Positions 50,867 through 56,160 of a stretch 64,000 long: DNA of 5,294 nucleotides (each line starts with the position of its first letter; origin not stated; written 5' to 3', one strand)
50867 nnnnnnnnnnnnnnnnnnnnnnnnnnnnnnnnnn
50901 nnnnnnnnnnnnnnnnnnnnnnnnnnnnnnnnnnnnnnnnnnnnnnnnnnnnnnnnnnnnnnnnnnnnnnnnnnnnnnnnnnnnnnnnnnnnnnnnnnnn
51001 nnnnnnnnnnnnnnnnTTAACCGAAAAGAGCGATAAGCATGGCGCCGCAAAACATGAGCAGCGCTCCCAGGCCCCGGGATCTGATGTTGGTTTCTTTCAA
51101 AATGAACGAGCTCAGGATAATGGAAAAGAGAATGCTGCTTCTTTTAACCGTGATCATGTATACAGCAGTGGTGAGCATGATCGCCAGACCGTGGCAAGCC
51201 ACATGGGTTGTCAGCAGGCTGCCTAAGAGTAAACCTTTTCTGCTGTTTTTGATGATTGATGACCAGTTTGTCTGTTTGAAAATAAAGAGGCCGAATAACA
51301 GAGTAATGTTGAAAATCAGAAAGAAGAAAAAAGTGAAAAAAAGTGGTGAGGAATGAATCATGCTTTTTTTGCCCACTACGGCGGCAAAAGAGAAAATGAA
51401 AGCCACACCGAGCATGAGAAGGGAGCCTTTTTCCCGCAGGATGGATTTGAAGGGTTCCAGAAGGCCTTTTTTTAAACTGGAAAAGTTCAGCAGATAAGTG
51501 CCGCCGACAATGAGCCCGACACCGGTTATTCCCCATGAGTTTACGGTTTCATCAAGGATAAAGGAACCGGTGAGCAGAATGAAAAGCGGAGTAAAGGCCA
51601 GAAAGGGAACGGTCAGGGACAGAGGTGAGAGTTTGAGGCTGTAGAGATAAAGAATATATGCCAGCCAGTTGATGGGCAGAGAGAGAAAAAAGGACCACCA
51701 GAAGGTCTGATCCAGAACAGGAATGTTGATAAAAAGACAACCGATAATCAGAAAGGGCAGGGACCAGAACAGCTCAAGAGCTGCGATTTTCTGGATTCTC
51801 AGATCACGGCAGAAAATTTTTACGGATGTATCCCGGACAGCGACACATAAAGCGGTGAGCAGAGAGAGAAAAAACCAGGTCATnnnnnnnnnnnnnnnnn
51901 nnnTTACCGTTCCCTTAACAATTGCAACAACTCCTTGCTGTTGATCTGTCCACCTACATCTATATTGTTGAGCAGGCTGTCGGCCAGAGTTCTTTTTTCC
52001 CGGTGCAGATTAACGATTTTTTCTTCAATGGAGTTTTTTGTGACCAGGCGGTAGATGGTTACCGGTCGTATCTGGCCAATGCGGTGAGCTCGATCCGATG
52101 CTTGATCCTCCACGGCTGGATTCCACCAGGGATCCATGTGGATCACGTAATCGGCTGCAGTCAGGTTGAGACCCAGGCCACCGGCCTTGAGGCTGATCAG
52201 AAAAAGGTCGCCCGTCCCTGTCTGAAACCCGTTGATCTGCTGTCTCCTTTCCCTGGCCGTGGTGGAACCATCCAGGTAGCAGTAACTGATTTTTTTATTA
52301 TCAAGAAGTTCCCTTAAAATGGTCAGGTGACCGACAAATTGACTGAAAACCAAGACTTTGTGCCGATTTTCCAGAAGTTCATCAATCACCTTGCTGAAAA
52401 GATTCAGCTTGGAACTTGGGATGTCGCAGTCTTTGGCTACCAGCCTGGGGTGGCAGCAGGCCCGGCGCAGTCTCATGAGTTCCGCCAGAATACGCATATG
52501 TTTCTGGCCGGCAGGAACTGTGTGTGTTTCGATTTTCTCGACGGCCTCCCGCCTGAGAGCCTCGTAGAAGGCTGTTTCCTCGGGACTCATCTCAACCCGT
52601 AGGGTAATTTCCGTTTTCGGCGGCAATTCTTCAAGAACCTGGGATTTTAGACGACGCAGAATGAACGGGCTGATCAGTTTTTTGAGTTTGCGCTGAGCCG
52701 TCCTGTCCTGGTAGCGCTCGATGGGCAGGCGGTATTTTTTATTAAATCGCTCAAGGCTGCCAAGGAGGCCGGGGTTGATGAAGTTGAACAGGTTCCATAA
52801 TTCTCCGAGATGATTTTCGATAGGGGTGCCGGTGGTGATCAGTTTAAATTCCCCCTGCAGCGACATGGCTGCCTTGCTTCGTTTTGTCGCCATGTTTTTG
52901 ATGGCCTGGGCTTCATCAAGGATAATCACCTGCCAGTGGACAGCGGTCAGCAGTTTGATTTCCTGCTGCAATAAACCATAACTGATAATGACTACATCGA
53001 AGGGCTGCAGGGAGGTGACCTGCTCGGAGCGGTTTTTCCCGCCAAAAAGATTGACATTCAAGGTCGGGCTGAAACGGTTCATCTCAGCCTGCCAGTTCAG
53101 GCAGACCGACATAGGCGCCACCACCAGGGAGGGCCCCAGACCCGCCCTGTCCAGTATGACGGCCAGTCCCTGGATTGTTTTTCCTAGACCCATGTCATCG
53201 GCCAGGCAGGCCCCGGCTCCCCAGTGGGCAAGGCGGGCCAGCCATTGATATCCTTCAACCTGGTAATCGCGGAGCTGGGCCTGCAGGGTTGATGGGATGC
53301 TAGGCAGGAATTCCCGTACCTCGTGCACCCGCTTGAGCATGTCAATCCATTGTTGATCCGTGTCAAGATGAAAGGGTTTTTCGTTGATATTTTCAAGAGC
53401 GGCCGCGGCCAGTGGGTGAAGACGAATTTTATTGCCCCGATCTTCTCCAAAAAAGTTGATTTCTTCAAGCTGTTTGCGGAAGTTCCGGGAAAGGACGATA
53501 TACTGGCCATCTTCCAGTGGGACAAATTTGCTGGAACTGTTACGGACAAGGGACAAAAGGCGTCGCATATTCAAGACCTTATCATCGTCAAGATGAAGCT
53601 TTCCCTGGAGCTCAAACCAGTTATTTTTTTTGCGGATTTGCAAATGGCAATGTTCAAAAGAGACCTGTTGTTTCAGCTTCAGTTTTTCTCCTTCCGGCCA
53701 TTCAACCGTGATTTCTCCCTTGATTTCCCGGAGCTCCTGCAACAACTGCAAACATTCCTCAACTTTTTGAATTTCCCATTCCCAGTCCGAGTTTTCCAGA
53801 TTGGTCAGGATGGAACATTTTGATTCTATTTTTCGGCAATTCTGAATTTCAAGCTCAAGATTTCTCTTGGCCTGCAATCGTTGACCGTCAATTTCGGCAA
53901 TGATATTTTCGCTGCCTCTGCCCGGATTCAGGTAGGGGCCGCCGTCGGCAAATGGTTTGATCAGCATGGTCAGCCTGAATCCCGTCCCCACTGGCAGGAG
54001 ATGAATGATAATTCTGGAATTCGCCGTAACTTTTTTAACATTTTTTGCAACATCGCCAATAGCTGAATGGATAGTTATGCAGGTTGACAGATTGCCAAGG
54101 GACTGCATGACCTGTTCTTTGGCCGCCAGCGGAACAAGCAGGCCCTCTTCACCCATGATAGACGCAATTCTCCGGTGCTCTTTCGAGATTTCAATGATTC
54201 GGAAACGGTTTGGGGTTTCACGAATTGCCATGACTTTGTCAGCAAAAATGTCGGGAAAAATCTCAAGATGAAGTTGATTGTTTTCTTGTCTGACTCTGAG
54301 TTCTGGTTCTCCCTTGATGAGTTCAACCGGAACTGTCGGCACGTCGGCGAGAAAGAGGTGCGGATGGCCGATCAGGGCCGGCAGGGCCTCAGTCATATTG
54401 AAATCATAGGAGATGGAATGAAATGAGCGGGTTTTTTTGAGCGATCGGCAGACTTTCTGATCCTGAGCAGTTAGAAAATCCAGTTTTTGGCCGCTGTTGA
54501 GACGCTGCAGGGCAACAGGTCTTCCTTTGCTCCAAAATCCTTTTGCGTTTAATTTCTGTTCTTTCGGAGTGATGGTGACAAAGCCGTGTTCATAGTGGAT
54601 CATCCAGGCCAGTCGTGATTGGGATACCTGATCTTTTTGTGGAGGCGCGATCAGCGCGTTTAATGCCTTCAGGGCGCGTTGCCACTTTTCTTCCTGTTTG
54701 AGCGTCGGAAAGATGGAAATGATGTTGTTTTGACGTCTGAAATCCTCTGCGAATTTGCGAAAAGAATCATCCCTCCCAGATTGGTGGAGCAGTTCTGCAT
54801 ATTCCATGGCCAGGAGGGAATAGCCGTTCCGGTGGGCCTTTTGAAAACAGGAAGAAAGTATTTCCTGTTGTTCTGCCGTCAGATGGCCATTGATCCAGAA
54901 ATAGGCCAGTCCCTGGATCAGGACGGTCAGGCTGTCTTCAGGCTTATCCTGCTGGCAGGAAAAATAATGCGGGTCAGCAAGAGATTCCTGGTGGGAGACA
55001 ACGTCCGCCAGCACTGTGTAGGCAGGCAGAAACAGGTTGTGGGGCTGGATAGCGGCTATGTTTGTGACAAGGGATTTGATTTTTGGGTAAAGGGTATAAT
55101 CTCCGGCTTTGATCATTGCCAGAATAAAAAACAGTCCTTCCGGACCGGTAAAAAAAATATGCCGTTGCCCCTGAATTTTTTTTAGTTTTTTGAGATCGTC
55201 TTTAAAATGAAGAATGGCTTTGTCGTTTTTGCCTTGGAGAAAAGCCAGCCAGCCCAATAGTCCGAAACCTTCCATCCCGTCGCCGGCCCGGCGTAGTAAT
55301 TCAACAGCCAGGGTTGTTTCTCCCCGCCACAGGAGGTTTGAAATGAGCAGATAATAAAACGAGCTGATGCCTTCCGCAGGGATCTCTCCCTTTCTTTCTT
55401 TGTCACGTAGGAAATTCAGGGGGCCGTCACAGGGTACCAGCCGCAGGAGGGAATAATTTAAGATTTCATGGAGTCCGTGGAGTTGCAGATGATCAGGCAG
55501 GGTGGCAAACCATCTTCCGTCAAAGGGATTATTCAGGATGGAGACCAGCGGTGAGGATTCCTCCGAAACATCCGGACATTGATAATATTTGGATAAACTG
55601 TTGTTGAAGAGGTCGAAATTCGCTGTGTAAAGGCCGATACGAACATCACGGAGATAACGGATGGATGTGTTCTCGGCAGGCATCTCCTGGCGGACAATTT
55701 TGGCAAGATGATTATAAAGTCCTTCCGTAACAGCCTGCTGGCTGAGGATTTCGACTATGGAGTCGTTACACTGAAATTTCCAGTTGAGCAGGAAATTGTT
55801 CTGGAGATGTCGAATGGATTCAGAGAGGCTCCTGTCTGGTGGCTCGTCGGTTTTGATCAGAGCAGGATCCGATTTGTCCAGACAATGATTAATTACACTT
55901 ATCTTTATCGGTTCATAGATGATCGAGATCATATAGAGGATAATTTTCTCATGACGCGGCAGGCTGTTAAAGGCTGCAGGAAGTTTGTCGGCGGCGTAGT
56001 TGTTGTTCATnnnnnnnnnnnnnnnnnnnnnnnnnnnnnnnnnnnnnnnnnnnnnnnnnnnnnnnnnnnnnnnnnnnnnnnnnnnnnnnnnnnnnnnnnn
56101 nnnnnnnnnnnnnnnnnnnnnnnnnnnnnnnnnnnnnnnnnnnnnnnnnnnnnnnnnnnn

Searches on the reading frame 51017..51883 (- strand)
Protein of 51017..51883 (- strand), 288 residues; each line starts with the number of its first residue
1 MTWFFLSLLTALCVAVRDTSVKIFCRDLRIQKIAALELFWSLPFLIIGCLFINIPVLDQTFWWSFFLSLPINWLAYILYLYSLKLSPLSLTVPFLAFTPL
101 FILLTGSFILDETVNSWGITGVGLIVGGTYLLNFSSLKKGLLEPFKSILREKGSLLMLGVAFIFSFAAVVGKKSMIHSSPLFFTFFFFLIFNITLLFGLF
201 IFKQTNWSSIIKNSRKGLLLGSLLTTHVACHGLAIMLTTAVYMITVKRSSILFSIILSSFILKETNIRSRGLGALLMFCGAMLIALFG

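Call 68: search_protein_families(library=pfam, proteins=[window:51017-51883:-], max_evalue=0.00001)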
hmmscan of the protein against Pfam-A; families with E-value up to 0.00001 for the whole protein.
window:51017-51883:- (288 aa): 1 family
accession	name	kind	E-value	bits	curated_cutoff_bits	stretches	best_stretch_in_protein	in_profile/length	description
PF00892.27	EamA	-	6.3e-22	78.8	28.2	2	2-133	2-134/135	EamA-like transporter family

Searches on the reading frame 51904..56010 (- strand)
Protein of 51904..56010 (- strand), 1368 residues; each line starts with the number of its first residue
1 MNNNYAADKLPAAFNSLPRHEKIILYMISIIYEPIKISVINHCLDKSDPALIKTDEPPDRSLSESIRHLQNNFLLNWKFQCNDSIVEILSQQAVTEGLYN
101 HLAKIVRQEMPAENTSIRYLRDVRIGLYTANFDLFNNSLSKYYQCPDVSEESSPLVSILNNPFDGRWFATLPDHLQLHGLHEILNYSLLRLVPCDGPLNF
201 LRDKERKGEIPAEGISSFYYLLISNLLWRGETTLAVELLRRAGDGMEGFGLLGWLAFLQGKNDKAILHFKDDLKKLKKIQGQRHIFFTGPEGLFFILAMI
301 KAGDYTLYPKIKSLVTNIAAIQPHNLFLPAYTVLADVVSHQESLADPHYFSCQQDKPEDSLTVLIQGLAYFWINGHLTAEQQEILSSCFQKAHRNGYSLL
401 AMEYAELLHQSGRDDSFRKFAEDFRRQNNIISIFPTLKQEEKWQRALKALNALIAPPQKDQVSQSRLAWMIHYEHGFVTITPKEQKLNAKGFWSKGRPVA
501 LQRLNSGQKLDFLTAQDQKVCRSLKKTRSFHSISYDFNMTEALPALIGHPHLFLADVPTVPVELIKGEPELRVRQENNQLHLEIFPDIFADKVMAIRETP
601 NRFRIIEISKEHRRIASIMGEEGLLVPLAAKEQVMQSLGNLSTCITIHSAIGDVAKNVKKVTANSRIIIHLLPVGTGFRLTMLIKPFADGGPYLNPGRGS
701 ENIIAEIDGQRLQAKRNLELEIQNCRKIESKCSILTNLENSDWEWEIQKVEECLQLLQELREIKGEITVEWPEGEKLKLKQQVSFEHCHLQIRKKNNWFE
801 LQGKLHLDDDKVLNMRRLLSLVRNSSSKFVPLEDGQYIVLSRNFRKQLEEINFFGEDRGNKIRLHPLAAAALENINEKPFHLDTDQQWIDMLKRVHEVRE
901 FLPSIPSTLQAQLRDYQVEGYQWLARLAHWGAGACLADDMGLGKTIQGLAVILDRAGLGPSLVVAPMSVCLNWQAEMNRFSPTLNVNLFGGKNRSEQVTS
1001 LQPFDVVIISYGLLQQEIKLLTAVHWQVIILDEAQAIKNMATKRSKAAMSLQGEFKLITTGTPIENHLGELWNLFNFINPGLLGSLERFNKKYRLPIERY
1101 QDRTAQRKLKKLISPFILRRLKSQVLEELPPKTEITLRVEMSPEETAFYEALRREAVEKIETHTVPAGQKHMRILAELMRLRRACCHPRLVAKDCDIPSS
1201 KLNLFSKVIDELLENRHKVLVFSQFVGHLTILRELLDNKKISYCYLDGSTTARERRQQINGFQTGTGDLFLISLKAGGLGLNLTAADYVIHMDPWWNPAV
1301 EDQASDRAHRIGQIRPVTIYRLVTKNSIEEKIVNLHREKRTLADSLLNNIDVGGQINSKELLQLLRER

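Call 68: search_protein_families(library=pfam, proteins=[window:51904-56010:-], max_evalue=0.00001)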
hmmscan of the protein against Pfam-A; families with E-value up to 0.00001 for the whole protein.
window:51904-56010:- (1368 aa): 2 families
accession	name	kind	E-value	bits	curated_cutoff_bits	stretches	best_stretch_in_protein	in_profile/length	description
PF00176.29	SNF2-rel_dom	-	1.6e-70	238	24.9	1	916-1190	1-290/290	SNF2-related domain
PF00271.37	Helicase_C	-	2.9e-26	92.3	23.5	1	1208-1312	5-110/110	Helicase conserved C-terminal domain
